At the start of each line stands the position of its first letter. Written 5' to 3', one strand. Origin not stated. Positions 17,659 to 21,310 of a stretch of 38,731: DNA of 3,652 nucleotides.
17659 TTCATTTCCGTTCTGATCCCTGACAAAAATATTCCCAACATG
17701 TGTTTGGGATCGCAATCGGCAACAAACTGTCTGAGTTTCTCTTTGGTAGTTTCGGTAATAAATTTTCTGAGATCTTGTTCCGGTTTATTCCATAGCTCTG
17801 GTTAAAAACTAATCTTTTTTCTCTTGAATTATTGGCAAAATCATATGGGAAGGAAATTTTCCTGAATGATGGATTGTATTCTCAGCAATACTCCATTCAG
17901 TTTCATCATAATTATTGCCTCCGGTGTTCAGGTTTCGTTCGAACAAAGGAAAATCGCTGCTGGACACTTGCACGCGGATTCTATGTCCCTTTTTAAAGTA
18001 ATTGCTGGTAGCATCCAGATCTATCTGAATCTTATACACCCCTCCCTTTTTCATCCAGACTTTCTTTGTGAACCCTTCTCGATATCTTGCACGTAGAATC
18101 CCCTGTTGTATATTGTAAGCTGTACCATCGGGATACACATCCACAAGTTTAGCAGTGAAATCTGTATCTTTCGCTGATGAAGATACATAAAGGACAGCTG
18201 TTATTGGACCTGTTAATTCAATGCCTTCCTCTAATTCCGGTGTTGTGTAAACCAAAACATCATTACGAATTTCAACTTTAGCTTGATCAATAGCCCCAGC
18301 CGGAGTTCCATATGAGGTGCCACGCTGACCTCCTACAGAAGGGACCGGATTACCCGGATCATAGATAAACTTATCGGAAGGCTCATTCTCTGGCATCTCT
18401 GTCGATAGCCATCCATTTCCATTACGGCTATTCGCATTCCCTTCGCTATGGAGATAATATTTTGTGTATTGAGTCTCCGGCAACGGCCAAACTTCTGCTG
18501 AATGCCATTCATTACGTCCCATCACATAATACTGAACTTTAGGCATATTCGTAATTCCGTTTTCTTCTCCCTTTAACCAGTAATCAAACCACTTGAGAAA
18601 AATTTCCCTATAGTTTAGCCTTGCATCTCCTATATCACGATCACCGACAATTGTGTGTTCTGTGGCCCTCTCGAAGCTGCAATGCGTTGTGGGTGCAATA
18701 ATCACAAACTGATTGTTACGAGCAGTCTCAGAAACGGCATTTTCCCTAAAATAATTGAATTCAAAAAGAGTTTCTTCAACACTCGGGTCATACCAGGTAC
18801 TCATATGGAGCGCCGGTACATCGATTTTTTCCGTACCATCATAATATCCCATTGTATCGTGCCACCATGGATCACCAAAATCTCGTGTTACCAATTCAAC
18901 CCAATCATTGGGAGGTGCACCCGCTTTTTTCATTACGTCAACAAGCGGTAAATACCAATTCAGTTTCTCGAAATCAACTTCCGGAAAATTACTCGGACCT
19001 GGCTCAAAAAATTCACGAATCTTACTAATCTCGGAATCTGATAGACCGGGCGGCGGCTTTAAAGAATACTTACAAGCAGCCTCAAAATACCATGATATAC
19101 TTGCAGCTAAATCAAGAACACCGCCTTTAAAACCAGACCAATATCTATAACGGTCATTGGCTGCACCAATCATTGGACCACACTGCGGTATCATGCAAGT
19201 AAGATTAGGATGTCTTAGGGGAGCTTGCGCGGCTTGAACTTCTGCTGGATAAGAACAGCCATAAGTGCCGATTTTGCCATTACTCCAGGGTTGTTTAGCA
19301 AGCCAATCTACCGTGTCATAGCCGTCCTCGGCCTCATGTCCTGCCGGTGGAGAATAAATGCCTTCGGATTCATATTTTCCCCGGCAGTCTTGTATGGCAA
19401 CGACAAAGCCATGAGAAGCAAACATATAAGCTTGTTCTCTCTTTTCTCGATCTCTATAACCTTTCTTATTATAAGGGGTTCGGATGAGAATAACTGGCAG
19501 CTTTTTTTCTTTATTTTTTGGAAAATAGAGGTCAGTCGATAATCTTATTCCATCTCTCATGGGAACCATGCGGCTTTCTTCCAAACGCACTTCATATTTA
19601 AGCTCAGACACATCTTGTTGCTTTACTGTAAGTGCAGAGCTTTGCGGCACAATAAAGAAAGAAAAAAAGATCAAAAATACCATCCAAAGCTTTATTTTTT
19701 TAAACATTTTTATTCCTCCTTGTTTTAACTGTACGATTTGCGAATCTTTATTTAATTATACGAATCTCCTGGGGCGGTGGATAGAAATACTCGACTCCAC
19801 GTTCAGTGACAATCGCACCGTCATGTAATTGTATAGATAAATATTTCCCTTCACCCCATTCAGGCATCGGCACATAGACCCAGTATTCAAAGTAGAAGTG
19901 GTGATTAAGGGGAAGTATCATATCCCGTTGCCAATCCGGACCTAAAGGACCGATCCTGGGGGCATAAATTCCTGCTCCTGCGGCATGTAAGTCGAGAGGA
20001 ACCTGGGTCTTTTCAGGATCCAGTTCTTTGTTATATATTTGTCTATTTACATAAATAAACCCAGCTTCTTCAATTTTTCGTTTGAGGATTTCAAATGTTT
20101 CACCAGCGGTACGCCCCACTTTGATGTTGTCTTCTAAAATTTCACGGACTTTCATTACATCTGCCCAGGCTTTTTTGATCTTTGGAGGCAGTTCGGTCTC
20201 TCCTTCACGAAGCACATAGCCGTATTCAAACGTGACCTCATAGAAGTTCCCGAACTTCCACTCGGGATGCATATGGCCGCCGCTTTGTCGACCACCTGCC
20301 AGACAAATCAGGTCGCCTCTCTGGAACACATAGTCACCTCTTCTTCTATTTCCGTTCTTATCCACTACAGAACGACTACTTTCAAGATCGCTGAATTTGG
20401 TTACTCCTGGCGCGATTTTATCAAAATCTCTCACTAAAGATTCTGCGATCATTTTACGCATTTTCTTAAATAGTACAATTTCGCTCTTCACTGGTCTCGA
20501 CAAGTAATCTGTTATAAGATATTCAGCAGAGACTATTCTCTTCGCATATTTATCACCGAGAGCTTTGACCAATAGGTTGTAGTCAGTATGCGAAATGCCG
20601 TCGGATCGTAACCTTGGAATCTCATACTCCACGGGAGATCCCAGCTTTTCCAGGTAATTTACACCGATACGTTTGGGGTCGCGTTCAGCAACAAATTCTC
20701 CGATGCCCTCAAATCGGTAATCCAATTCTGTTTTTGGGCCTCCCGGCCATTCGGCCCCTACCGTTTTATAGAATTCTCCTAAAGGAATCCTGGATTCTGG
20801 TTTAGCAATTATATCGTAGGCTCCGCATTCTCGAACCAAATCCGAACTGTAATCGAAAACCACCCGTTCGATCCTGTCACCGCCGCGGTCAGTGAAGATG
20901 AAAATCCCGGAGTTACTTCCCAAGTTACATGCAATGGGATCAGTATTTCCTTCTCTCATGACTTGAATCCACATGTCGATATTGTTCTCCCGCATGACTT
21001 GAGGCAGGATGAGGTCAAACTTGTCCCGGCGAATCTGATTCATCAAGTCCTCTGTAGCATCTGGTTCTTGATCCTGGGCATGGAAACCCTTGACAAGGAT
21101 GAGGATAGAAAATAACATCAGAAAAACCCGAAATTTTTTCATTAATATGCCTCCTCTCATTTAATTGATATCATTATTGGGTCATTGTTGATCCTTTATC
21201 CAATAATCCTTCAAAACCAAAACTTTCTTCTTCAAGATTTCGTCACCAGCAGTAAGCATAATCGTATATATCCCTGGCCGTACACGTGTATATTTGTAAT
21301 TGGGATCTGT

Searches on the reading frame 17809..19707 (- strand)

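Call 43: search_protein_families(library=pfam, proteins=[window:17809-19707:-], max_evalue=1)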
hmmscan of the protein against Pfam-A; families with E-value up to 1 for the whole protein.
window:17809-19707:- (632 aa): 3 families
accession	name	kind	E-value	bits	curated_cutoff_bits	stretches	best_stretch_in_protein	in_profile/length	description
PF08530.16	PepX_C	-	4.7e-53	180.7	22.5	1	383-621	1-215/217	X-Pro dipeptidyl-peptidase C-terminal non-catalytic domain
PF02129.25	Peptidase_S15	-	3.9e-49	168.1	23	1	52-343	1-261/262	X-Pro dipeptidyl-peptidase (S15 family)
PF05448.18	AXE1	-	0.015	14.5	21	1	53-112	66-121/321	Acetyl xylan esterase (AXE1)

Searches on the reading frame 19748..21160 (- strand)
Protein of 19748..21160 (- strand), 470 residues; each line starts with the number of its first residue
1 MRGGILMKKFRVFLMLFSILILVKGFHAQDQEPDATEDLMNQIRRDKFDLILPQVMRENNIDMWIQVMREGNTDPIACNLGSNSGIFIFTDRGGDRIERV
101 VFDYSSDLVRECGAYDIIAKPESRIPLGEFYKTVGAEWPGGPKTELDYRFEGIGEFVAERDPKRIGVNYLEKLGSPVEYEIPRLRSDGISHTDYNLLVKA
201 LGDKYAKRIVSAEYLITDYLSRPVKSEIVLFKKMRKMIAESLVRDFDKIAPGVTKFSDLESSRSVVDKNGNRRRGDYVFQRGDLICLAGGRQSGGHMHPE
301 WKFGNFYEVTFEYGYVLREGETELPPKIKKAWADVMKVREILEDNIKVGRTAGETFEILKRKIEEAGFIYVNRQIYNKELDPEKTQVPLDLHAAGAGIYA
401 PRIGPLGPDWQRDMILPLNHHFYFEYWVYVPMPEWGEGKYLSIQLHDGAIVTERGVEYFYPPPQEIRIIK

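Call 43: search_protein_families(library=pfam, proteins=[window:19748-21160:-], max_evalue=1)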
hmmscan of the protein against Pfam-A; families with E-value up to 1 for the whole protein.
window:19748-21160:- (470 aa): 0 families

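Call 60: search_solved_structures(query=A2, max_evalue=10, show_alignments=1)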
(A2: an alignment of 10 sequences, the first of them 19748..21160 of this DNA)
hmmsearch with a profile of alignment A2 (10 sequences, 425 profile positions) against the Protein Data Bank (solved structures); distinct sequences matched with E-value up to 10: 19.
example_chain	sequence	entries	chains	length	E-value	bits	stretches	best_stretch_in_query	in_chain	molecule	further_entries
1pv9_A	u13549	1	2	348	6e-07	31.9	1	174-321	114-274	Xaa-Pro dipeptidase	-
1wy2_A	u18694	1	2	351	4.1e-06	29.2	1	174-321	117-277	Xaa-Pro dipeptidase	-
3q6d_A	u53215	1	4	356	8.1e-06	28.2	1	171-321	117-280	Proline dipeptidase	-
5wze_A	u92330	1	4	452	0.00092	21.4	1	170-414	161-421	Aminopeptidase P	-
2zsg_A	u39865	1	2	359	0.0014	20.8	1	149-321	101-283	Aminopeptidase P, putative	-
8bqd_x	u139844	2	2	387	0.0019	20.4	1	190-416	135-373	Methionine aminopeptidase 1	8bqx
2bwv_A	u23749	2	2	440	0.17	13.9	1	171-414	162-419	AMINOPEPTIDASE P | XAA-PRO AMINOPEPTIDASE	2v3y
1jaw_A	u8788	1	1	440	0.28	13.2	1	171-413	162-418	AMINOPEPTIDASE P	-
1a16_A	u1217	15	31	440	0.28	13.2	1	171-413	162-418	AMINOPEPTIDASE P | Xaa-Pro aminopeptidase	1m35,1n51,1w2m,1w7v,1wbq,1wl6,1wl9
2bwx_A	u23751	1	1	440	0.31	13.1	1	171-413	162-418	AMINOPEPTIDASE P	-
1dg6_A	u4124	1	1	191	0.31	13.1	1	115-166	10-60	APO2L/TNF-RELATED APOPOTIS INDUCING LIGAND (TRAIL)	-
1qxw_A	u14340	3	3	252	0.42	12.7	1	186-273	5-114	methionyl aminopeptidase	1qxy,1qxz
2bww_A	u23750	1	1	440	0.45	12.6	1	171-412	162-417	AMINOPEPTIDASE P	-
2bwy_A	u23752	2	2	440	0.45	12.5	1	171-412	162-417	AMINOPEPTIDASE P | XAA-PRO AMINOPEPTIDASE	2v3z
5cnx_A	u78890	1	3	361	0.96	11.5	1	234-321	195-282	Aminopeptidase YpdF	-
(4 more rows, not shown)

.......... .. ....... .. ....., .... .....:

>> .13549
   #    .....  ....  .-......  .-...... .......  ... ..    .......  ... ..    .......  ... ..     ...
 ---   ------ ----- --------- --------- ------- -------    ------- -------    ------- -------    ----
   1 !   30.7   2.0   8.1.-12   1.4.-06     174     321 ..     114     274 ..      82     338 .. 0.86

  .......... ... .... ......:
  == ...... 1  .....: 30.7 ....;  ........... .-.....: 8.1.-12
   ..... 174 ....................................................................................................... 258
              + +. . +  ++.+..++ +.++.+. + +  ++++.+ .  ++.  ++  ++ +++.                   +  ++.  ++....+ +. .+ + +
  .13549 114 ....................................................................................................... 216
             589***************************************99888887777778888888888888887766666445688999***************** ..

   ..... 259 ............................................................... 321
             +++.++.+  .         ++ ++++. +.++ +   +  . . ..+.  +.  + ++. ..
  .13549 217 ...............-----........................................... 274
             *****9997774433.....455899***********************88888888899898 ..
